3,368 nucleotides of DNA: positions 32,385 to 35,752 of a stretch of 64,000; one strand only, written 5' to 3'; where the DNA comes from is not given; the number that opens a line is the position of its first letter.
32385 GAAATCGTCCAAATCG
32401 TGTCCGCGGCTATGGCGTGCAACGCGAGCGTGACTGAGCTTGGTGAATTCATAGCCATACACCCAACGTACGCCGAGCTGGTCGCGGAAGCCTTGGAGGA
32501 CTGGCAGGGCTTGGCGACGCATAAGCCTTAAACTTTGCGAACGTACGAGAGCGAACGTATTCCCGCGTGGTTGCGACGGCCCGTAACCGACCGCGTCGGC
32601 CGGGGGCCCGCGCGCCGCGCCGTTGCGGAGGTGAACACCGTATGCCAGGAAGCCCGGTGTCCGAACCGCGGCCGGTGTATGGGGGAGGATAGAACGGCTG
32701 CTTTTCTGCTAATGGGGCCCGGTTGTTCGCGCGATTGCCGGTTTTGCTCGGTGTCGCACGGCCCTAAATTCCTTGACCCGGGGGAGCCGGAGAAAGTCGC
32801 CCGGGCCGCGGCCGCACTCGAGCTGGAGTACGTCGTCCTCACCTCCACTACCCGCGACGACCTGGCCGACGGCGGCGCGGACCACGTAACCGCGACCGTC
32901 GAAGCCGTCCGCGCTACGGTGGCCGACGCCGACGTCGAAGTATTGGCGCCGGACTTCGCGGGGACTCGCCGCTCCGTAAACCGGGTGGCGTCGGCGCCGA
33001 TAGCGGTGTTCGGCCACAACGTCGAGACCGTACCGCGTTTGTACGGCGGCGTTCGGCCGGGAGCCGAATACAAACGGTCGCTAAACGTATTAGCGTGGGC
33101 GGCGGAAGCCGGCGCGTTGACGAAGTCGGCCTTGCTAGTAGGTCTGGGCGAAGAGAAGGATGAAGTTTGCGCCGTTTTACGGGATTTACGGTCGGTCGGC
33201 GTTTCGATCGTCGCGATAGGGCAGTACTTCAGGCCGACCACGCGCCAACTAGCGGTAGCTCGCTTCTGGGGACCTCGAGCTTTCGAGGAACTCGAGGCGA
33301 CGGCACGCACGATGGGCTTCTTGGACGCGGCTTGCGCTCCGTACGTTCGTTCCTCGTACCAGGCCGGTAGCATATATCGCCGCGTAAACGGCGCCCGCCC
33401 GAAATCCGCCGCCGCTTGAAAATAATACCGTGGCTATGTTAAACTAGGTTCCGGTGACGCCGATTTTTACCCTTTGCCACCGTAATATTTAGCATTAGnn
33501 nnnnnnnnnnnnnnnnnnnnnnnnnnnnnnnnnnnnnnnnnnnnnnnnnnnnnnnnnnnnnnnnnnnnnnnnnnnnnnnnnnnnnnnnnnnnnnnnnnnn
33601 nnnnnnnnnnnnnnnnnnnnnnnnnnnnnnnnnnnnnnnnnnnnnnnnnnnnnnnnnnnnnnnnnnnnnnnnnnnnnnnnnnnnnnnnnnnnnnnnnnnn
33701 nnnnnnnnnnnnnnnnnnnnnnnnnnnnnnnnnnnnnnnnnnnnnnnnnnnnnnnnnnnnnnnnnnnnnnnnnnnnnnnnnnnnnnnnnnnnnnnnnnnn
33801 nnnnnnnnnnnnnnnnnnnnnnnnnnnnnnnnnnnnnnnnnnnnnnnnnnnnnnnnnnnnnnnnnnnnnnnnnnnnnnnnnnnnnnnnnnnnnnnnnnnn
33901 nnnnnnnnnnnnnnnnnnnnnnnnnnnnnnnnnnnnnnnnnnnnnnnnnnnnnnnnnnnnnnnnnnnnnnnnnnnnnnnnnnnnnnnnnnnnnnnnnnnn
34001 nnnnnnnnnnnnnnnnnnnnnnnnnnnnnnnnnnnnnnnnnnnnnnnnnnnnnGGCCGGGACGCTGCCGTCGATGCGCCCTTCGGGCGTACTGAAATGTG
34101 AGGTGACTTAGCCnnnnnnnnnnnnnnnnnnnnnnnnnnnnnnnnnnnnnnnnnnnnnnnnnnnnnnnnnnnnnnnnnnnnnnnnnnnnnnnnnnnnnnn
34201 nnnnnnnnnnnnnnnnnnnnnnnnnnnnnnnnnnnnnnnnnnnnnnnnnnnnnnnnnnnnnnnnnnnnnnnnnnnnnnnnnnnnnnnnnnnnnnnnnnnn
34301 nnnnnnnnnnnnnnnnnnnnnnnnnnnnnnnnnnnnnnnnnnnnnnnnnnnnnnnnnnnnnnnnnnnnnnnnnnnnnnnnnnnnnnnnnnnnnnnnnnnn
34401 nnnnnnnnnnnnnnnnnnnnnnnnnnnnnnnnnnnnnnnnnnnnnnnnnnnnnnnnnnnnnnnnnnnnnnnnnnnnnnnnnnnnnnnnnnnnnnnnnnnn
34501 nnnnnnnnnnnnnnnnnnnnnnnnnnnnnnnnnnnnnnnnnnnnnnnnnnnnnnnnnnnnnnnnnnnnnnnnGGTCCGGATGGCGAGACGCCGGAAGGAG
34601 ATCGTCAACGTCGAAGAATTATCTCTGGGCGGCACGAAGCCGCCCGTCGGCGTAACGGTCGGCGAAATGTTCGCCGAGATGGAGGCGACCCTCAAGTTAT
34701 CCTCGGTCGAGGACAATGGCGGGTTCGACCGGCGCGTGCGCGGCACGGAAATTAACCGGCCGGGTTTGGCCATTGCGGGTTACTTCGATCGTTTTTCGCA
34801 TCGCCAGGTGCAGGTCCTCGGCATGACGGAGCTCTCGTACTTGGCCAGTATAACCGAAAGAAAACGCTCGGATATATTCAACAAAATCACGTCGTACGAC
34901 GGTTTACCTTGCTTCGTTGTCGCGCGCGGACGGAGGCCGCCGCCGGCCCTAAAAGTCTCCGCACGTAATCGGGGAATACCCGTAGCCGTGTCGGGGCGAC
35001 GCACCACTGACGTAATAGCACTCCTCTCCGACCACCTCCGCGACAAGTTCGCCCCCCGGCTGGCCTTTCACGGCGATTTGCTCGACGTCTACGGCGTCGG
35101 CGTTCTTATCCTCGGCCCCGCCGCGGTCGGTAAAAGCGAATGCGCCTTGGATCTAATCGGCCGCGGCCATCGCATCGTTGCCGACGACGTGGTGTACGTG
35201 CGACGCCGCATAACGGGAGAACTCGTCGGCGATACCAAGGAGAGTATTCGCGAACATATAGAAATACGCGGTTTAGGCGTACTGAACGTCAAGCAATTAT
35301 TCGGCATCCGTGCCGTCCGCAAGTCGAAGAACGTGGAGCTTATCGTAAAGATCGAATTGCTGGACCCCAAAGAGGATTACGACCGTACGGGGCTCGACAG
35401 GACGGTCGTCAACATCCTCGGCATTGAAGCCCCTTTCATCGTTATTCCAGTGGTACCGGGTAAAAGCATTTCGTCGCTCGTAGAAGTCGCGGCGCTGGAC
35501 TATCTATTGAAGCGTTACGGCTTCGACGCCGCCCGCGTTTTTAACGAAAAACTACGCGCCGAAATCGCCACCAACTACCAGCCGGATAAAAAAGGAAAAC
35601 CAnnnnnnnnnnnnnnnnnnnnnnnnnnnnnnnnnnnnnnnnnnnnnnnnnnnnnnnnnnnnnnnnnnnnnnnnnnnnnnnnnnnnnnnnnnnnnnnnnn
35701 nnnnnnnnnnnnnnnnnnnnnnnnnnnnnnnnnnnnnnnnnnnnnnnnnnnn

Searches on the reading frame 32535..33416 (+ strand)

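Call 60: search_protein_families(library=pfam, proteins=[window:32535-33416:+], max_evalue=0.00001)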
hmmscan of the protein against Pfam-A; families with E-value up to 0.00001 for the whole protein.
window:32535-33416:+ (294 aa): 1 family
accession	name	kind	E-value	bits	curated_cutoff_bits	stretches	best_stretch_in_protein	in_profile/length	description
PF04055.27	Radical_SAM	-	2.8e-17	63.8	29.5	1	60-218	3-166/166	Radical SAM superfamily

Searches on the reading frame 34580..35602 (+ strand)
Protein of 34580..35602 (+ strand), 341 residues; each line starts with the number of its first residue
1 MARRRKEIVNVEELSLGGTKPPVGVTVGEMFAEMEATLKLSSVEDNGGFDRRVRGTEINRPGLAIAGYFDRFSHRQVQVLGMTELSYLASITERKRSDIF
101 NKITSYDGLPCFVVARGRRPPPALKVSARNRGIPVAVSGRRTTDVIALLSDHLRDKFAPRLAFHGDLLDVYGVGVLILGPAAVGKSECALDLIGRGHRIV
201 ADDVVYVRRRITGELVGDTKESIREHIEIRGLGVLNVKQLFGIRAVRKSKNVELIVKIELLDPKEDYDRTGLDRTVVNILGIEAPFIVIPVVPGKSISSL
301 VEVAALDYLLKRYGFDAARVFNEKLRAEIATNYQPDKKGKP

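Call 59: search_protein_families(library=pfam, proteins=[window:34580-35602:+], max_evalue=0.00001)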
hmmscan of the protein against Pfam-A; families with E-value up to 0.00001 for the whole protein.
window:34580-35602:+ (341 aa): 2 families
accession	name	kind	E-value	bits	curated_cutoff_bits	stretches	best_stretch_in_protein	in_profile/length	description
PF07475.17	Hpr_kinase_C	-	4e-58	196.2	33.3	1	156-324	2-170/171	HPr Serine kinase C-terminal domain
PF02603.21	Hpr_kinase_N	-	5.1e-29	101.2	24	1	25-153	1-125/125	HPr Serine kinase N terminus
